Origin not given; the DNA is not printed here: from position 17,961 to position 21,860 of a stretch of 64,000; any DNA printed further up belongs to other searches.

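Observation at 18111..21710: Single 1199-aa primase-helicase with a primase-polymerase-like N-terminus instead of the T4-type two-gene primosome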

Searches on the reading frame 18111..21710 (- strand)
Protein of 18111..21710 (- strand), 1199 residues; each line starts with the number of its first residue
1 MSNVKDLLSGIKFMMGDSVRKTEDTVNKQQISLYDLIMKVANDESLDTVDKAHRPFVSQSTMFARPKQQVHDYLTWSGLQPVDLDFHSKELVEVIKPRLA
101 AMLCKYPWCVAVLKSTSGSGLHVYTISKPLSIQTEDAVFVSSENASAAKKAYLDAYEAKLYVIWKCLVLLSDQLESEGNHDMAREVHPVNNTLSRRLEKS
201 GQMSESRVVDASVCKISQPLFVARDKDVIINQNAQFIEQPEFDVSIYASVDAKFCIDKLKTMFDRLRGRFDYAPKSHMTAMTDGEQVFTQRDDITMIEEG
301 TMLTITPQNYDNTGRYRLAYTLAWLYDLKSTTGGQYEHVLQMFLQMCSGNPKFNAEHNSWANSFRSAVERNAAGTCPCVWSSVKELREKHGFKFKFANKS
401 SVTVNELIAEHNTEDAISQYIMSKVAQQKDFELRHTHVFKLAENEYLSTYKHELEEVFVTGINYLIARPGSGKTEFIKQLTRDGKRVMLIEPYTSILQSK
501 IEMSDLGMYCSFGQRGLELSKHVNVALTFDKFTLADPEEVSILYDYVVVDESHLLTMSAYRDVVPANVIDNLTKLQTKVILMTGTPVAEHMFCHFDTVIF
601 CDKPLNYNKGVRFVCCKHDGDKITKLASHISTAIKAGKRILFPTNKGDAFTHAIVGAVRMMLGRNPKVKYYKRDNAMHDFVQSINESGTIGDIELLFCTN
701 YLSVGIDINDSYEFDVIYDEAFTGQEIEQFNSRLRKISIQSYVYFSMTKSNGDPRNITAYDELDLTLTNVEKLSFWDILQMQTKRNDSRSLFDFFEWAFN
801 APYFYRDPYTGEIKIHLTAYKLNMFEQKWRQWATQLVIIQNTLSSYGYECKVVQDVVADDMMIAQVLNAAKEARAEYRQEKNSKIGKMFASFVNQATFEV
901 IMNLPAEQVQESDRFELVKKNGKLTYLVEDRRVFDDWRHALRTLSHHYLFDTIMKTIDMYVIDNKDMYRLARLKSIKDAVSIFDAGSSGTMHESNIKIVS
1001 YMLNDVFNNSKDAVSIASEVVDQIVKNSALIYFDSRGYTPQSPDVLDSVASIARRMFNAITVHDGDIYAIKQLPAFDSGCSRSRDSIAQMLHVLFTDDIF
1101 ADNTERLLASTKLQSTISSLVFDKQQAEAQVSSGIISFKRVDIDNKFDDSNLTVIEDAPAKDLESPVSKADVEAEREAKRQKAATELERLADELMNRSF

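Call 3: search_protein_families(library=pfam, proteins=[window:18111-21710:-], max_evalue=1)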
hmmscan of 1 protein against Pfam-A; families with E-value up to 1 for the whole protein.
window:18111-21710:- (1199 aa): 2 families
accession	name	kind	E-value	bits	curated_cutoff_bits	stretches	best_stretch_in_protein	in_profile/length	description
PF00270.35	DEAD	-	0.022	14.9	26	1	465-587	19-161/167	DEAD/DEAH box helicase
PF13401.12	AAA_22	-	0.22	12.3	27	0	461-491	6-40/130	AAA domain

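Call 4: search_protein_families(library=phrogs, proteins=[window:18111-21710:-], max_evalue=0.01)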
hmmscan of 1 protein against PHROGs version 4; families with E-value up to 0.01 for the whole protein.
window:18111-21710:- (1199 aa): 0 families

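Call 5: search_solved_structures(query=window:18111-21710:-, max_evalue=1, show_alignments=2)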
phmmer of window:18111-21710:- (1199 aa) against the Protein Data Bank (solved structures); distinct sequences matched with E-value up to 1: 1.
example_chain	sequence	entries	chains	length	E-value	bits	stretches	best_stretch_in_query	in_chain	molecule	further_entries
4tlv_A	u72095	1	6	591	0.34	11.6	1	715-845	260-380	ADP-ribosylating toxin CARDS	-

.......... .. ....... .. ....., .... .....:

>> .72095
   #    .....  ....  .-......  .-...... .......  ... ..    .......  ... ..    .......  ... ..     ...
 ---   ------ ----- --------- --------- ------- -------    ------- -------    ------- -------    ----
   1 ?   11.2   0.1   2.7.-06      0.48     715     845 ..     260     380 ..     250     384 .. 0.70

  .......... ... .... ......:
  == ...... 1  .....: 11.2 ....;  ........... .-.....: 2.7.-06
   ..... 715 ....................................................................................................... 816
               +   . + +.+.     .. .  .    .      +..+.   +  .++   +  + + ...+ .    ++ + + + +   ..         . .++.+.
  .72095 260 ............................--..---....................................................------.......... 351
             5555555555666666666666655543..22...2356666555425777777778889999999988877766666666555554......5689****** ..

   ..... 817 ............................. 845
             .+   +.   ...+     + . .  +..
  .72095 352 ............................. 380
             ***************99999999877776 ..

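Call 6: search_dna_similar(query=window:18111-21710:-, collection=phages, mode=protein, max_rows=30)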
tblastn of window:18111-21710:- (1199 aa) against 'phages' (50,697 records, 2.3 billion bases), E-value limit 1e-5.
Records with a match: 9; places in all: 9; records where one place covers at least 80% of the query: 2.
Best place of each record, by identity: <60% 9.
By first word of the organism name: Tenacibaculum 5; Chryseobacterium 2; Sphingomonas 2.
By host as written in the record: Tenacibaculum maritimum 3; Chryseobacterium indologenes MA9 2; Tenacibaculum sp. 2; Sphingomonas paucimobilis, Felix d'Herelle Reference Center for Phages host ... 2.
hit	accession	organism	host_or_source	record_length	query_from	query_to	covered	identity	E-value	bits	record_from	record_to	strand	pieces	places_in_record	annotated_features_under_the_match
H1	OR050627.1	Chryseobacterium phage MA9V-1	Chryseobacterium indologenes MA9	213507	33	1152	93%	40.8%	0e+0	818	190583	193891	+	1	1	hypothetical protein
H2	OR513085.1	Chryseobacterium phage MA9V-2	Chryseobacterium indologenes MA9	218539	33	1152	93%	40.7%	0e+0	816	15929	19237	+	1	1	hypothetical protein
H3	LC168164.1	Tenacibaculum phage pT24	Tenacibaculum sp.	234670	106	855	63%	23.6%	5e-29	132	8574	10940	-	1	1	DNA helicase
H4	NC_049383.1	Tenacibaculum phage pT24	Tenacibaculum sp.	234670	106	855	63%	23.6%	5e-29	132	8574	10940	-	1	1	DNA helicase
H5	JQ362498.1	Sphingomonas phage PAU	Sphingomonas paucimobilis, Felix ...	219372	429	852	35%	32.9%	6e-57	223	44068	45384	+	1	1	68: gp68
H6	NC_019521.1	Sphingomonas phage PAU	Sphingomonas paucimobilis, Felix ...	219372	429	852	35%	32.9%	6e-57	223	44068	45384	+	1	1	68: gp68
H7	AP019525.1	Tenacibaculum phage PTm5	Tenacibaculum maritimum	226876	437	901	39%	29.8%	2e-48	196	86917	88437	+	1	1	helicase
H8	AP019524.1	Tenacibaculum phage PTm1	Tenacibaculum maritimum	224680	437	901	39%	29.8%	2e-48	196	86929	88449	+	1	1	helicase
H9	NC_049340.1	Tenacibaculum phage PTm1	Tenacibaculum maritimum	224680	437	901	39%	29.8%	2e-48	196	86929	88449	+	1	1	helicase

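Call 9: find_homologous_proteins(query=window:18111-21710:-, max_evalue=0.001)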
Query window:18111-21710:- (1199 aa): 15 proteins with E <= 0.001 among 8000 candidates.
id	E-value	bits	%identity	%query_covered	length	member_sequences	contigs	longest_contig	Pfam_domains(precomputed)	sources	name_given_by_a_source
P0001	0.0e+0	2702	99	100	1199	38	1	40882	-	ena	-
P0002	0.0e+0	2195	79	100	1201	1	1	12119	-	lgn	-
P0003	0.0e+0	1820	66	100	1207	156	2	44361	-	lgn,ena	-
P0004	0.0e+0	1807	65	100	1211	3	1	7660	-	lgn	-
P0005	0.0e+0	1799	65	100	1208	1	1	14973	-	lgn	-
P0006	0.0e+0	1797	65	100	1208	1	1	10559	-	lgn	-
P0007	0.0e+0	1528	57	95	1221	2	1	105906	-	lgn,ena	-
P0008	0.0e+0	1525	57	95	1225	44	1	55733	-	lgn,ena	-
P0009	0.0e+0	1517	57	95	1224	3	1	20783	-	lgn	-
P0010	0.0e+0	1499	56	98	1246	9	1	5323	-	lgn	-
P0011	0.0e+0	1321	50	99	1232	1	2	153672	-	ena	-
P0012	5.3e-280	950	41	93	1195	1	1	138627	-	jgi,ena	jgi:hypothetical protein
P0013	9.4e-261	886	41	93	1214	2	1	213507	-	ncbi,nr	ncbi:hypothetical protein MA9V1_230 [Chryseobacterium phage MA9V-1]|nr:hypothetical protein MA9V1_23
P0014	7.1e-254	863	39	94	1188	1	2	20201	-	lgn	-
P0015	6.7e-26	108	23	68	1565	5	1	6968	PF00270.36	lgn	-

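Call 19: get_annotated_region(hit=H1, flank=20000)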
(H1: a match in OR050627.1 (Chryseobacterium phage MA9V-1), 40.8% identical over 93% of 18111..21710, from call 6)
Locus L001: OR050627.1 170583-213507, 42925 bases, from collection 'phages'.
description: Chryseobacterium phage MA9V-1, complete genome.
organism: Chryseobacterium phage MA9V-1 (NCBI taxid 2936916)
taxonomy: Viruses; Duplodnaviria; Heunggongvirae; Uroviricota; Caudoviricetes
host: Chryseobacterium indologenes MA9; source: medical sewage; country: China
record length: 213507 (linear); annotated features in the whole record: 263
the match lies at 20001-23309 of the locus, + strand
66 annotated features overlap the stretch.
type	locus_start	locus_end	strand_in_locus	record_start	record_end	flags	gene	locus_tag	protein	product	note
CDS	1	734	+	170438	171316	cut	-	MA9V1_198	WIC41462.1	hypothetical protein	-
CDS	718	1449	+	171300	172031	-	-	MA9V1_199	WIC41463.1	hypothetical protein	-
CDS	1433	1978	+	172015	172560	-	-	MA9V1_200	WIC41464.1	hypothetical protein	-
CDS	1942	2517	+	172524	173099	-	-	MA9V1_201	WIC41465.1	hypothetical protein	-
CDS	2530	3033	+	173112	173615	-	-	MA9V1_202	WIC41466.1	hypothetical protein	-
CDS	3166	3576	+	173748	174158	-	-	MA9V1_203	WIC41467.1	hypothetical protein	-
CDS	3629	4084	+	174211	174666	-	-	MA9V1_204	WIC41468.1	hypothetical protein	-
CDS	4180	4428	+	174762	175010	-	-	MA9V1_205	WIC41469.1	hypothetical protein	-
CDS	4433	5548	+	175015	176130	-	-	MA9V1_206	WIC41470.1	hypothetical protein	-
CDS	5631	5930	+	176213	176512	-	-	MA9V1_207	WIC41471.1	hypothetical protein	-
CDS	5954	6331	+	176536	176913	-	-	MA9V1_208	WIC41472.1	hypothetical protein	-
CDS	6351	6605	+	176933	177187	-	-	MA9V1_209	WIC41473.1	hypothetical protein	-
CDS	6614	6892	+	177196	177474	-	-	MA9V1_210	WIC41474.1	thioredoxin C-1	-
CDS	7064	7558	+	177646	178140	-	-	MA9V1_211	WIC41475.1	hypothetical protein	-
CDS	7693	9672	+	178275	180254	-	-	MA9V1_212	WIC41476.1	type IIA topoisomerase, B subunit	GyrB Type IIA topoisomerase (DNA gyrase/topo II, topoisomerase IV),B subunit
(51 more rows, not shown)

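Call 27: get_annotated_region(hit=H5, flank=5000)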
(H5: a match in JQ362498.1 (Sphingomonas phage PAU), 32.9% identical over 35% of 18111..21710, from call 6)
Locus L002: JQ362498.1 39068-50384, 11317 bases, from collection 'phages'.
description: Sphingomonas phage PAU, complete genome.
organism: Sphingomonas phage PAU (NCBI taxid 1150991)
taxonomy: Viruses; Duplodnaviria; Heunggongvirae; Uroviricota; Caudoviricetes
host: Sphingomonas paucimobilis, Felix d'Herelle Reference Center for Phages host #1398; source: silkworms; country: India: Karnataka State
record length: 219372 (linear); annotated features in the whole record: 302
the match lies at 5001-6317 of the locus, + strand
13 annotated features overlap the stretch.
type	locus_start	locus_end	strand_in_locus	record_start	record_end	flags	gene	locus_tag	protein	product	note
CDS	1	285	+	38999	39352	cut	64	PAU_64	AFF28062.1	gp64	-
CDS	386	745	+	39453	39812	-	65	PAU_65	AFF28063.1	gp65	-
CDS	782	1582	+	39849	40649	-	66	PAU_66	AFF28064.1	gp66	-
CDS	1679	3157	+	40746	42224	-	67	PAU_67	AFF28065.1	gp67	-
CDS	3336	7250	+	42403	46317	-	68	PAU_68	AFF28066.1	gp68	helicase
CDS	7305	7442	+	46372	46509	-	69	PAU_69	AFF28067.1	gp69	-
CDS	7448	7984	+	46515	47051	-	70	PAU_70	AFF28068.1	gp70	internal capsid protein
CDS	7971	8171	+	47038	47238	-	71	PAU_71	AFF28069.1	gp71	-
CDS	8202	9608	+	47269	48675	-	72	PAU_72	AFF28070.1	gp72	-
CDS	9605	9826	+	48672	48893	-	73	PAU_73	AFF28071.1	gp73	-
CDS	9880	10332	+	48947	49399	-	74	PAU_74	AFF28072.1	gp74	-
CDS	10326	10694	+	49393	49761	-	75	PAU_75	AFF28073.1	gp75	-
CDS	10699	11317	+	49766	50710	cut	76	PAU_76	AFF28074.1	gp76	sliding clamp loader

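Call 28: get_annotated_region(hit=H8, flank=5000)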
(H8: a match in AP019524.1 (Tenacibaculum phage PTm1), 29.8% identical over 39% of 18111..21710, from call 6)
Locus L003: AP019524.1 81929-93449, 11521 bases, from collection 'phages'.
description: Tenacibaculum phage PTm1 DNA, complete genome.
organism: Tenacibaculum phage PTm1 (NCBI taxid 2547425)
taxonomy: Viruses; Duplodnaviria; Heunggongvirae; Uroviricota; Caudoviricetes; Shirahamavirus; Shirahamavirus PTm1
host: Tenacibaculum maritimum; source: seawater; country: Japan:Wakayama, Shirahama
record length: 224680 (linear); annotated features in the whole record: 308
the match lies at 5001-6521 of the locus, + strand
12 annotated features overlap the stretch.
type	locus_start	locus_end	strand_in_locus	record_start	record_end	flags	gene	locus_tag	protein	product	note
CDS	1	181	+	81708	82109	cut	-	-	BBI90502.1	hypothetical protein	PTm1_ORF-110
CDS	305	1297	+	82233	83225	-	-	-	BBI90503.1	phosphoadenosine phosphosulfate reductase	PTm1_ORF-111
CDS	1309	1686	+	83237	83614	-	-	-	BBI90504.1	hypothetical protein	PTm1_ORF-112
CDS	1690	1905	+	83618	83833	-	-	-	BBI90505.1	hypothetical protein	PTm1_ORF-113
CDS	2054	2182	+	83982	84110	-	-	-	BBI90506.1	hypothetical protein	PTm1_ORF-114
CDS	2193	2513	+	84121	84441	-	-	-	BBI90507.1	nucleoside triphosphate pyrophosphohydrolase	PTm1_ORF-115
CDS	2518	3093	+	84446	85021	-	-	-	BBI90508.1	hypothetical protein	PTm1_ORF-116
CDS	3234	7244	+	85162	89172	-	-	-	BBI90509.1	helicase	PTm1_ORF-117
CDS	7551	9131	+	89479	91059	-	-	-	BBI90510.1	hypothetical protein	PTm1_ORF-118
CDS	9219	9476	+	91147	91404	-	-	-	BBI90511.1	hypothetical protein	PTm1_ORF-119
CDS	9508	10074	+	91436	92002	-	-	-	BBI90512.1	hypothetical protein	PTm1_ORF-120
CDS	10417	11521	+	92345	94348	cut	-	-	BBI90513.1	Rad3-related DNA helicase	PTm1_ORF-121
